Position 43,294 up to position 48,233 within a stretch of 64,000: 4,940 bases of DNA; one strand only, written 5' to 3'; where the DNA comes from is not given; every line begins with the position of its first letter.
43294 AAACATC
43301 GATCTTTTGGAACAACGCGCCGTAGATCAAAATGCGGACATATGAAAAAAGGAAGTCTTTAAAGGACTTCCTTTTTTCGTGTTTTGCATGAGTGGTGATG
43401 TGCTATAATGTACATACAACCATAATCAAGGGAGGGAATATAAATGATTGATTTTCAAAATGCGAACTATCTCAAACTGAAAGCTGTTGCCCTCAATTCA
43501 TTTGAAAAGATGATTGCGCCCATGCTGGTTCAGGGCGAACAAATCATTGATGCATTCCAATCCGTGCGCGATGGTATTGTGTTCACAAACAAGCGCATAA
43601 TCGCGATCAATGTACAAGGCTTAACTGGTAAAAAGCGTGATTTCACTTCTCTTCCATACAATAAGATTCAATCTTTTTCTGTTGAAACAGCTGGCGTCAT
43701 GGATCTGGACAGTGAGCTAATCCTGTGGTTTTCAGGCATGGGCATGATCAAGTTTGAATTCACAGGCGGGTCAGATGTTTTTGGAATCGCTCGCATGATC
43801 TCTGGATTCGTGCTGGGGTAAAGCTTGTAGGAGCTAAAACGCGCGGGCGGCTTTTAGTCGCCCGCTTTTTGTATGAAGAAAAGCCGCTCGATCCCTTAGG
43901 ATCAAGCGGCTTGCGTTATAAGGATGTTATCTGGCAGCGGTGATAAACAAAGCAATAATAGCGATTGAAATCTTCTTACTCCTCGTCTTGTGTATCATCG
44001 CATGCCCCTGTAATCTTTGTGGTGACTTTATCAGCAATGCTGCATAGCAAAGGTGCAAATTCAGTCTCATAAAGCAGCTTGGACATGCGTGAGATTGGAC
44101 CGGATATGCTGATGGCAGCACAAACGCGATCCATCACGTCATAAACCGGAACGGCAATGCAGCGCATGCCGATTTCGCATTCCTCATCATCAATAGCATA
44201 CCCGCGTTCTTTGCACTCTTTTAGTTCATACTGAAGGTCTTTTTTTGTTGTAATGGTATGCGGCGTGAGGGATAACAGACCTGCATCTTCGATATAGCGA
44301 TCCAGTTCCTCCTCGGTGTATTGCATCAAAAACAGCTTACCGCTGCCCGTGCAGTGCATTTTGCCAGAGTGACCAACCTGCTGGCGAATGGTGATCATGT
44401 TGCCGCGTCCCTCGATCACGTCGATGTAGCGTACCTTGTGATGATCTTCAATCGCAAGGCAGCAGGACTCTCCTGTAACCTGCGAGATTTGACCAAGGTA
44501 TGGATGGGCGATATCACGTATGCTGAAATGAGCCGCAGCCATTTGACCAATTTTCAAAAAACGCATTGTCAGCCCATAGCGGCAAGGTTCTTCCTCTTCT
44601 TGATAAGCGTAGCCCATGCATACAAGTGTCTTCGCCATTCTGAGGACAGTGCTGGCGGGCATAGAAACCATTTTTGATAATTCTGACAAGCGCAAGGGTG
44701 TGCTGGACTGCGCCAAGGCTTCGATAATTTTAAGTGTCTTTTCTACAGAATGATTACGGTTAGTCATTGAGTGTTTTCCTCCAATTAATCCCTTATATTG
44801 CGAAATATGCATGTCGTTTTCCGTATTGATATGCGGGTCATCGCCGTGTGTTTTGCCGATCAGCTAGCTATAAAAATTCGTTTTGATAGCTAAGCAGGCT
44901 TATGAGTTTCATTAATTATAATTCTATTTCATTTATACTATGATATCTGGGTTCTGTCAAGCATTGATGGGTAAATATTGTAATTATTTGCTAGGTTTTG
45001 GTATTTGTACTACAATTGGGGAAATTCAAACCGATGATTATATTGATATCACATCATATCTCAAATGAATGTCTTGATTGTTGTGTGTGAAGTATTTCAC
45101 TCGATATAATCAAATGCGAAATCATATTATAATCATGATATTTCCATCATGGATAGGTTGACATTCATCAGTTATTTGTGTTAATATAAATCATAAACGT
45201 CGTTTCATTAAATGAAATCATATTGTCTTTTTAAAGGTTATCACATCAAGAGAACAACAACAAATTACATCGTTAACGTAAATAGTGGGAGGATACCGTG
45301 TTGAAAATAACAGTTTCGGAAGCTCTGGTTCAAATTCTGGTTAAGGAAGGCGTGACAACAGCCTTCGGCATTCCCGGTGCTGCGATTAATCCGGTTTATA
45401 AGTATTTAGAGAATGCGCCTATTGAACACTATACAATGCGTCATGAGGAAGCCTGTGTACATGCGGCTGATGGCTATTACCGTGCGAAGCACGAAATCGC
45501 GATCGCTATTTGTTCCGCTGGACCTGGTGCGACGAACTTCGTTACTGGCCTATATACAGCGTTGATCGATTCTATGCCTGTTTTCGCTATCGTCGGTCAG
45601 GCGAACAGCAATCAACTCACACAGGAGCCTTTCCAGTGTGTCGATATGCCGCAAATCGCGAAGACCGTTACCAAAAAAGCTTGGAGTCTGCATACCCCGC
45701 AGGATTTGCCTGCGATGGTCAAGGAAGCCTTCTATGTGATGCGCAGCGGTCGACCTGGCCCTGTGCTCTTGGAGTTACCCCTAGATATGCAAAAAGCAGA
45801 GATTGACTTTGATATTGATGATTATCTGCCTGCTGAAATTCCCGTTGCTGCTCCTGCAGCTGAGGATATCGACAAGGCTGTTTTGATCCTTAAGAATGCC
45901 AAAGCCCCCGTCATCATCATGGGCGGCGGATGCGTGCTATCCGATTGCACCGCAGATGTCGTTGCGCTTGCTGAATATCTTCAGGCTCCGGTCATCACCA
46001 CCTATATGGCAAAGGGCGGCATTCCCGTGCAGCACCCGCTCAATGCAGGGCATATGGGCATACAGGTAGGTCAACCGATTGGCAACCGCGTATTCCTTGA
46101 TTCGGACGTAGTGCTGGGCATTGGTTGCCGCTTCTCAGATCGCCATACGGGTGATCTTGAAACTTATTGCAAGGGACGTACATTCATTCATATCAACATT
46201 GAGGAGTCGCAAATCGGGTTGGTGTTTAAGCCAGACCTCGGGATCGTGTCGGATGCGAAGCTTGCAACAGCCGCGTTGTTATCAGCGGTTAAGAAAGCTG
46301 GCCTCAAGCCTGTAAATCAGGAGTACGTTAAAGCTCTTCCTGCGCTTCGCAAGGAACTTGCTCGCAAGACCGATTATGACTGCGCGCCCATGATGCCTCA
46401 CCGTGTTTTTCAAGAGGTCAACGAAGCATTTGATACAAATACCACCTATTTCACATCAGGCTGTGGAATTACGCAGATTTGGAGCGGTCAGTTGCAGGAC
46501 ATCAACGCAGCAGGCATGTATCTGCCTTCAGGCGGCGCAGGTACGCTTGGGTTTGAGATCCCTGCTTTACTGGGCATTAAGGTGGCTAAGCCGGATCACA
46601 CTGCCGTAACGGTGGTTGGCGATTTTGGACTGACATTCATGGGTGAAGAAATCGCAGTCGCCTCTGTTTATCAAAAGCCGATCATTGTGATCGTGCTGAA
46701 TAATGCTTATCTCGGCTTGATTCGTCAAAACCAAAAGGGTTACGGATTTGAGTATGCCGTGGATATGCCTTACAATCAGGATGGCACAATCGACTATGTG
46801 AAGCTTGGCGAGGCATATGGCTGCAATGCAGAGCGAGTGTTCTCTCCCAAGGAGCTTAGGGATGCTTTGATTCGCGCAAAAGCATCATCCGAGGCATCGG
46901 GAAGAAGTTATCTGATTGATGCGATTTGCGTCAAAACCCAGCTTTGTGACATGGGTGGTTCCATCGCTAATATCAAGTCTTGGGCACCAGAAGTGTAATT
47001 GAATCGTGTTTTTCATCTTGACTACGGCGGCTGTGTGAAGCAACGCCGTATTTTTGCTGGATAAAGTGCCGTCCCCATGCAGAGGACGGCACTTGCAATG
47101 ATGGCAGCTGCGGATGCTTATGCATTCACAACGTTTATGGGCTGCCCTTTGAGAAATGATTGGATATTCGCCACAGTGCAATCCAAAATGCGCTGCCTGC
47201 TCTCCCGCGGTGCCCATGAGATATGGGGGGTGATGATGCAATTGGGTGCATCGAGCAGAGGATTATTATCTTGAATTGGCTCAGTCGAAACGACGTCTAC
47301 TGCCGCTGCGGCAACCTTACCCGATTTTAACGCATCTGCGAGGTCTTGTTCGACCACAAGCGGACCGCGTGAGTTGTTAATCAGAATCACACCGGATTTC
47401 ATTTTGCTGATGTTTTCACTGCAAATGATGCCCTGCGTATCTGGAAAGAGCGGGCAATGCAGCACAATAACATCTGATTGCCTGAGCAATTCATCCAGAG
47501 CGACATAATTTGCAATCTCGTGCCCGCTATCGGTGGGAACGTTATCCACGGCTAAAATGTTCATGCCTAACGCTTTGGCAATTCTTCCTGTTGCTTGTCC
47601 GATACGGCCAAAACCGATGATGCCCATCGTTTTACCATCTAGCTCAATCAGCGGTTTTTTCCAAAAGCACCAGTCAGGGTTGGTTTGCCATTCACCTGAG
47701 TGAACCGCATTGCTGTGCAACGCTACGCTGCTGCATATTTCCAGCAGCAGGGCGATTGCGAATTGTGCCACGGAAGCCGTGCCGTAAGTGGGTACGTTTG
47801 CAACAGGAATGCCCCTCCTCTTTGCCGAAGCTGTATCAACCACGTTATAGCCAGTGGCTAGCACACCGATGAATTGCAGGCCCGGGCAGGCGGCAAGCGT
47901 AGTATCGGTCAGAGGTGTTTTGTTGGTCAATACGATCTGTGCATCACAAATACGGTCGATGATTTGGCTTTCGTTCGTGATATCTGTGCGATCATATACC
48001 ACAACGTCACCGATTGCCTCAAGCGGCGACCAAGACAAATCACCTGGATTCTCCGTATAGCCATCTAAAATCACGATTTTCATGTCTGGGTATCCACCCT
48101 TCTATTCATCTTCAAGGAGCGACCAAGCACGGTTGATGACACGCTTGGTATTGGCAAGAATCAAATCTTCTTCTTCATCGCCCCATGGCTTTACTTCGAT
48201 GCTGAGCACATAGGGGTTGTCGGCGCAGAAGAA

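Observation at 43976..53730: IclR-linked catabolic locus combining a sugar importer with FAD oxidoreductase, TIM-barrel, glycerate-dehydrogenase-like and Gcl-like enzymes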

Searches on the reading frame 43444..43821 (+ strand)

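Call 85: search_protein_families(library=pfam, proteins=[window:43444-43821:+], max_evalue=0.1)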
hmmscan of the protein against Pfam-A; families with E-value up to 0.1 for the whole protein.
window:43444-43821:+ (125 aa): 3 families
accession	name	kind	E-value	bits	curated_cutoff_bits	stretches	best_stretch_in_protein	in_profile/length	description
PF08000.17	bPH_1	-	3e-40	137.4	27.7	1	5-122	3-121/122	Bacterial PH domain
PF14470.12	bPH_3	-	6.4e-08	33.4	23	1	36-112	16-86/95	Bacterial PH domain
PF03703.20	bPH_2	-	0.092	13.4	22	0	46-82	7-39/78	Bacterial PH domain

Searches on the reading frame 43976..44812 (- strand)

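Call 3: search_protein_families(library=pfam, proteins=[window:43976-44812:-])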
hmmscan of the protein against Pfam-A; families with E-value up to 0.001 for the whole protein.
window:43976-44812:- (278 aa): 2 families
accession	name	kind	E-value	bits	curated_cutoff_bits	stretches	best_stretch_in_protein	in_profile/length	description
PF01614.24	IclR_C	-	1.4e-43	148.9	24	1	93-263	4-172/174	Bacterial transcriptional regulator IclR C-terminal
PF09339.16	HTH_IclR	-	8.8e-13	48.3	22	1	22-72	1-51/52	IclR helix-turn-helix domain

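Call 4: search_protein_families(library=ncbifam, proteins=[window:43976-44812:-])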
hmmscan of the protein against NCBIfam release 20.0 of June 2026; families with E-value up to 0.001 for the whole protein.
window:43976-44812:- (278 aa): 8 families
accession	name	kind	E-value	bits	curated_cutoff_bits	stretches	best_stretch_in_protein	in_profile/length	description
TIGR02431.1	pcaR_pcaU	subfamily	6.2e-49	166.6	284.75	1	21-264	6-245/248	beta-ketoadipate pathway transcriptional regulators, PcaR/PcaU/PobR family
NF045644.1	TransRegBhcR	equivalog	2.2e-48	164.8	350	1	16-269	18-267/267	HTH-type transcriptional regulator BhcR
NF011671.1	PRK15090.1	equivalog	1.2e-40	139.4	275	1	19-266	9-252/256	DNA-binding transcriptional regulator KdgR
NF008601.2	PRK11569.1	equivalog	6.5e-37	127.2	380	1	17-269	23-274/276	glyoxylate bypass operon transcriptional repressor IclR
NF007548.0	PRK10163.1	equivalog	1.9e-31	109.2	406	1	21-245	22-244/271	HTH-type transcriptional repressor AllR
NF007339.0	PRK09834.1-1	equivalog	6.2e-11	42.1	299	1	23-243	23-242/271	DNA-binding transcriptional regulator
NF007342.0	PRK09834.1-4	equivalog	1.1e-08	34.5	251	1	21-125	12-114/263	DNA-binding transcriptional regulator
NF007341.0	PRK09834.1-3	equivalog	4.2e-05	22.8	269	1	23-266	10-257/274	DNA-binding transcriptional regulator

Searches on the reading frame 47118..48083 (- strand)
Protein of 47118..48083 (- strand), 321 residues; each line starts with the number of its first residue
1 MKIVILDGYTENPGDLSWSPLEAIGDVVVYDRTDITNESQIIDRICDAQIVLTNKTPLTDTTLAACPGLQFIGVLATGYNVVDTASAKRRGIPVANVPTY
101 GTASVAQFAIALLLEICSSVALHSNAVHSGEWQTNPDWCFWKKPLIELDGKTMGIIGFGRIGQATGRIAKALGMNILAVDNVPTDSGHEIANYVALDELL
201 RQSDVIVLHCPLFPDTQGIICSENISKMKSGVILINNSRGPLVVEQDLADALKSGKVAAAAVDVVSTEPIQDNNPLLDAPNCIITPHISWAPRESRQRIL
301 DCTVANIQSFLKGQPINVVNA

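Call 3: search_protein_families(library=pfam, proteins=[window:47118-48083:-])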
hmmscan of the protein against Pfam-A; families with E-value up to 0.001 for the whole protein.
window:47118-48083:- (321 aa): 2 families
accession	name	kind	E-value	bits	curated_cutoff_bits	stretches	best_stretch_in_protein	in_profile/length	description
PF02826.25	2-Hacid_dh_C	-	2.9e-57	193.3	25.1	1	110-289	1-178/178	D-isomer specific 2-hydroxyacid dehydrogenase, NAD binding domain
PF00389.36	2-Hacid_dh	-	1.5e-24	86.7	24.6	1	20-320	14-134/134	D-isomer specific 2-hydroxyacid dehydrogenase, catalytic domain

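Call 4: search_protein_families(library=ncbifam, proteins=[window:47118-48083:-])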
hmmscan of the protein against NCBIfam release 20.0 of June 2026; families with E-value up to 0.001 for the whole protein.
window:47118-48083:- (321 aa): 21 families
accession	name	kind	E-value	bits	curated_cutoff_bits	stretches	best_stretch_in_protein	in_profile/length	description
NF005069.0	PRK06487.1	equivalog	7.5e-99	330.8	448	1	2-320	5-320/320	2-hydroxyacid dehydrogenase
NF006263.0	PRK08410.1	equivalog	2.8e-78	263.4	389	1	1-314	1-310/311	D-2-hydroxyacid dehydrogenase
NF005387.0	PRK06932.1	equivalog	3e-69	233.4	492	1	25-312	25-311/314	2-hydroxyacid dehydrogenase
NF009714.1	PRK13243.1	equivalog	6.6e-60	203.2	455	1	22-320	20-323/332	glyoxylate reductase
TIGR01327.1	PGDH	equivalog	7.9e-59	199.8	454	1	26-319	20-310/525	phosphoglycerate dehydrogenase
NF008759.0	PRK11790.1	equivalog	1.3e-55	188.8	404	1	28-320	35-327/410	phosphoglycerate dehydrogenase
NF011938.0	PRK15409.1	equivalog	1.2e-45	155.9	492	1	21-314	19-312/324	glyoxylate/hydroxypyruvate reductase GhrB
NF000492.1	vanH_gen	exception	1.5e-40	139.2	540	1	49-269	45-256/312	D-lactate dehydrogenase VanH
NF005750.0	PRK07574.1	equivalog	6.5e-39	134.1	329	1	29-317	72-363/386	NAD-dependent formate dehydrogenase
NF041369.1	Dhydh_Halo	equivalog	2.3e-37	128.8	400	1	69-314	56-298/305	D-2-hydroxyacid dehydrogenase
NF000371.1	vanH_Agroup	exception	2.1e-36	125.8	700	1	46-310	47-315/322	VanH-A/VanH-Pt family D-lactate dehydrogenase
NF000128.1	vanH-Sc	exception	6e-36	124.2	650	1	49-268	65-275/337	D-lactate dehydrogenase VanH-Sc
NF000151.1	vanH-Ac1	exception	6.2e-33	114.5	750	1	49-268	81-291/351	D-lactate dehydrogenase VanH-Ac1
NF005027.0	PRK06436.1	equivalog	7e-33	114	261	1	69-320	50-289/303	2-hydroxyacid dehydrogenase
NF000112.1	vanH-Amyco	exception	6e-32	111.2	625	1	49-268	74-284/348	VanH-AOV family D-lactate dehydrogenase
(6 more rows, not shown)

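Call 95: search_solved_structures(query=window:47118-48083:-, max_evalue=1e-35)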
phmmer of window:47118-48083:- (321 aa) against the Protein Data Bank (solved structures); distinct sequences matched with E-value up to 1e-35: 26.
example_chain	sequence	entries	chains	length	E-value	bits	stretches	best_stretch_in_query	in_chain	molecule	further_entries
5tx7_A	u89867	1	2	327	6.2e-110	370.5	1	1-321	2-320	D-isomer specific 2-hydroxyacid dehydrogenase family protein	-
1wwk_A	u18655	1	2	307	7.4e-50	173.1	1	25-300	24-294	phosphoglycerate dehydrogenase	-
27ws_A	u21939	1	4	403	2.9e-43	151.5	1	21-299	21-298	D-3-phosphoglycerate dehydrogenase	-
5aov_A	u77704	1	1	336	3.1e-43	151.4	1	26-317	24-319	GLYOXYLATE REDUCTASE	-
3k5p_A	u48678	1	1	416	8.4e-42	146.7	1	37-300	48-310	D-3-phosphoglycerate dehydrogenase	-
2cuk_A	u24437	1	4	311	1e-41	146.4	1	59-314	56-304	glycerate dehydrogenase/glyoxylate reductase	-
6bii_A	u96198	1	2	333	1.1e-41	146.3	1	38-315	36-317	Glyoxylate reductase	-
2p9g_A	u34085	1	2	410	3e-40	141.5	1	34-299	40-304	D-3-phosphoglycerate dehydrogenase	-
2p9c_A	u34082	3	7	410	3e-40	141.5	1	34-299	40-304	D-3-phosphoglycerate dehydrogenase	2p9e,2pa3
2h1s_A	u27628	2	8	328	3.1e-40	141.5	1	64-316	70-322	Glyoxylate reductase/hydroxypyruvate reductase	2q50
2gcg_A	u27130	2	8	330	3.1e-40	141.5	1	64-316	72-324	Glyoxylate reductase/hydroxypyruvate reductase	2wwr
3ddn_A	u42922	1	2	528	4.6e-40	140.9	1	17-313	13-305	D-3-phosphoglycerate dehydrogenase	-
1ygy_A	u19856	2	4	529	4.6e-40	140.9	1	17-313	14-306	D-3-phosphoglycerate dehydrogenase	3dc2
5z20_A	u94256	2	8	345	1.6e-39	139.2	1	65-320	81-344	D-lactate dehydrogenase (Fermentative)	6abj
9whb_A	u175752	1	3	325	4.3e-39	137.7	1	38-317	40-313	3-phosphoglycerate dehydrogenase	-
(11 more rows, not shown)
